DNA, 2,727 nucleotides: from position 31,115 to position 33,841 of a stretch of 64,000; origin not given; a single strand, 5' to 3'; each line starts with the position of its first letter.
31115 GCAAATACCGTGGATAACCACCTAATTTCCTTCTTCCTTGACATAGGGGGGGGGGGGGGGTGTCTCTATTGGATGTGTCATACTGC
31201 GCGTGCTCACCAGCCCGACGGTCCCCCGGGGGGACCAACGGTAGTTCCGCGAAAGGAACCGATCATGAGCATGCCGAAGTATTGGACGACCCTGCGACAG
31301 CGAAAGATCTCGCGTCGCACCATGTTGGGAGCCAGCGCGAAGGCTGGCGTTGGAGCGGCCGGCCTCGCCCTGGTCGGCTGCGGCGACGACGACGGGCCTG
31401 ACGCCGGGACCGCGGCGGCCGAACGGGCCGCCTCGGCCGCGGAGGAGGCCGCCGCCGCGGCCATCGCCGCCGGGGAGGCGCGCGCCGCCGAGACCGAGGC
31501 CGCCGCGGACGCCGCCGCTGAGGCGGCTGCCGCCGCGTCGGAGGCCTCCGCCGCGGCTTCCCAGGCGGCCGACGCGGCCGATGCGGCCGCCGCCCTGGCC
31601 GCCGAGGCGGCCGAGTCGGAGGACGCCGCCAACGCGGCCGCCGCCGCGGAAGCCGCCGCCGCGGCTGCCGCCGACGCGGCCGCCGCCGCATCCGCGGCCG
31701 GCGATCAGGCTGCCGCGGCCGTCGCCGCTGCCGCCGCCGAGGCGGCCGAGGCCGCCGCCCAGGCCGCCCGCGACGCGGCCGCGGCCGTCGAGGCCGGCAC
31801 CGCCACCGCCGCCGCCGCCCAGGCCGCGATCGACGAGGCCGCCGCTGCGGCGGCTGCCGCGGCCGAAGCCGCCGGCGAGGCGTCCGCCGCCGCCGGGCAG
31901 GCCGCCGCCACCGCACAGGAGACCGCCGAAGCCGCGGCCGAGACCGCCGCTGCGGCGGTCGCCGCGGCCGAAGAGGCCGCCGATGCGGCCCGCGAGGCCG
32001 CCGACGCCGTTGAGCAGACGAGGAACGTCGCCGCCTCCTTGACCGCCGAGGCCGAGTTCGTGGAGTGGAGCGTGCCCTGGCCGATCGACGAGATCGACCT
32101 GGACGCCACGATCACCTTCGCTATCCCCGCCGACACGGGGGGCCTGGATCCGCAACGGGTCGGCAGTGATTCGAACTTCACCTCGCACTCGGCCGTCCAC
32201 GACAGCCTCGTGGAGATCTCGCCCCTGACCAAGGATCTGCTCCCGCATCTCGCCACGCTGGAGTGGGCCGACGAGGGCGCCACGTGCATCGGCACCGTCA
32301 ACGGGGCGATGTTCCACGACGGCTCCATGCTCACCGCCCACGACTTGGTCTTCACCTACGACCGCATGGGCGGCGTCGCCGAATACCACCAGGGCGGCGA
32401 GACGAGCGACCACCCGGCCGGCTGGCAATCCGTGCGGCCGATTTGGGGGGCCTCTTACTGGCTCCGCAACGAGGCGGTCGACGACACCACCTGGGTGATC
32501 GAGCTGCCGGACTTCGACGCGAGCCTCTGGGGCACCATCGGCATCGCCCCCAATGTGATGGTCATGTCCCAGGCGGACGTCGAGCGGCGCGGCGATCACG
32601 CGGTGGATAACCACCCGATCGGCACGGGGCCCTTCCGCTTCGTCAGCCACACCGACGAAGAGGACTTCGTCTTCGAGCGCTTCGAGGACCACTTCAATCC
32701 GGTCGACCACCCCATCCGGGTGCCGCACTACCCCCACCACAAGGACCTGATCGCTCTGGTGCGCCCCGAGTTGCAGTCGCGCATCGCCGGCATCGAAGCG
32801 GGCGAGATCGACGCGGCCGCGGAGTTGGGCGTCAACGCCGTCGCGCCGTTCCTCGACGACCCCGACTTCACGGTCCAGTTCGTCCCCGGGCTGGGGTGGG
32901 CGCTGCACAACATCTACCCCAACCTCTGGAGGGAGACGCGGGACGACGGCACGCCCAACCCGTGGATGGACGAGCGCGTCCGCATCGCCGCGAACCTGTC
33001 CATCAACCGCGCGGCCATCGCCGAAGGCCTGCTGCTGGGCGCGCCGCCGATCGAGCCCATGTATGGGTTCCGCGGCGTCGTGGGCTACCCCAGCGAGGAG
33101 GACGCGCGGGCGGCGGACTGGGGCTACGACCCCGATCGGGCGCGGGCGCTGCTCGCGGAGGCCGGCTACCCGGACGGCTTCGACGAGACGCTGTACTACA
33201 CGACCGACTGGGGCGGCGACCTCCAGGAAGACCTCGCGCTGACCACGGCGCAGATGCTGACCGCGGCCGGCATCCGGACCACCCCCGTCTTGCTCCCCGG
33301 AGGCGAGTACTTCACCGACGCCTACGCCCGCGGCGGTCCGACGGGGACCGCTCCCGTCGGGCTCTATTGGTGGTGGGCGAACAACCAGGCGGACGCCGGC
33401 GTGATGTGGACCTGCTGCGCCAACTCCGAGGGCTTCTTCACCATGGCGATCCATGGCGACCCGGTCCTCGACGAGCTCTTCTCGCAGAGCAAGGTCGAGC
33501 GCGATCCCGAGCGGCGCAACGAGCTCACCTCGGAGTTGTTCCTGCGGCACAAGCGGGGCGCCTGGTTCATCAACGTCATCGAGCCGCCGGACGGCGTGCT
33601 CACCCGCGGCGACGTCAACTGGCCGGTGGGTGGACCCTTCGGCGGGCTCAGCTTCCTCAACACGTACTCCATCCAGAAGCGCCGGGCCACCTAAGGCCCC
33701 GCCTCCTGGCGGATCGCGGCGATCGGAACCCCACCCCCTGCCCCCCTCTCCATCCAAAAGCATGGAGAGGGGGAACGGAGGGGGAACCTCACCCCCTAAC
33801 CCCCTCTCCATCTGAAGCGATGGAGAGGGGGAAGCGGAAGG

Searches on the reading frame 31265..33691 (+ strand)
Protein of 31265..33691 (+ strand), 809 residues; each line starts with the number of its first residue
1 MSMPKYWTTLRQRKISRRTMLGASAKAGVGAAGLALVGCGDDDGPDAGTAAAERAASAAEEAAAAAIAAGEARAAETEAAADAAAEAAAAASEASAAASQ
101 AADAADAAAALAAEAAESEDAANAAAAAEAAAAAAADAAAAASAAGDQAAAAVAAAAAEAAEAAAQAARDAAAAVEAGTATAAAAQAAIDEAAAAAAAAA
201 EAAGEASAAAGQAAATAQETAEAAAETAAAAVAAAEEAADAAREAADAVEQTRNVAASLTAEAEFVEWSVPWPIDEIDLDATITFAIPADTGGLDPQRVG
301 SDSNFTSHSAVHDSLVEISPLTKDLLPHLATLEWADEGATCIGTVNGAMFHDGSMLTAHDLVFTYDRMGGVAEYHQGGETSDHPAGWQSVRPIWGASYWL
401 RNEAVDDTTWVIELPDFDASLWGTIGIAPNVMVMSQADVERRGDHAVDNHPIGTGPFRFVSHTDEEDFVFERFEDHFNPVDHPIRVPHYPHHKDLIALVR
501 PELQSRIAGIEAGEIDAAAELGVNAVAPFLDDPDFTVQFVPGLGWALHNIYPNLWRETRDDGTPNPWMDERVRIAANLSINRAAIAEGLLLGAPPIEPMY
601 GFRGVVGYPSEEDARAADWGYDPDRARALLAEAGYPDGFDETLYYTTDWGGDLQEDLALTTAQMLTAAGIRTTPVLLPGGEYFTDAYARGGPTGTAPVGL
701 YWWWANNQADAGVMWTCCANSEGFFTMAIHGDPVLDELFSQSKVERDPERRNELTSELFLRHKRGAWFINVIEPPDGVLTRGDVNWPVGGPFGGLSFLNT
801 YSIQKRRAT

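Call 6: search_protein_families(library=pfam, proteins=[window:31265-33691:+], max_evalue=0.01)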
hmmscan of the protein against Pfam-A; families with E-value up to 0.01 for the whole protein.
window:31265-33691:+ (809 aa): 1 family
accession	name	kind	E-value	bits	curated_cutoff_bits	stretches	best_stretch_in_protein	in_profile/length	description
PF00496.27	SBP_bac_5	-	2.3e-40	139.3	32.4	1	327-721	4-364/368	Bacterial extracellular solute-binding proteins, family 5 Middle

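Call 96: search_protein_families(library=ncbifam, proteins=[window:31265-33691:+], max_evalue=0.01)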
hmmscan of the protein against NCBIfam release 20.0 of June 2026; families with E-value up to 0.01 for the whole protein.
window:31265-33691:+ (809 aa): 5 families
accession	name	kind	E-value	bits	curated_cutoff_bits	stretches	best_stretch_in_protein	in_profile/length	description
NF011942.0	PRK15413.1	equivalog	1.4e-11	43.8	594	2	563-754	276-463/512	glutathione ABC transporter substrate-binding protein GsiB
NF045467.1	Opp4A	equivalog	1.5e-11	43.2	650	1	267-637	28-382/556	oligopeptide ABC transporter substrate-binding protein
TIGR02294.1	nickel_nikA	equivalog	8.6e-11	41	393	1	281-641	6-333/501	nickel ABC transporter substrate-binding protein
NF045468.1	Opp5A_nikA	equivalog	1.5e-08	33.6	600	1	440-637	153-320/488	nickel ABC transporter substrate-binding protein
NF043070.1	DppA_dipep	equivalog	2.7e-08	32.8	1005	1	283-644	31-377/535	dipeptide ABC transporter periplasmic-binding protein DppA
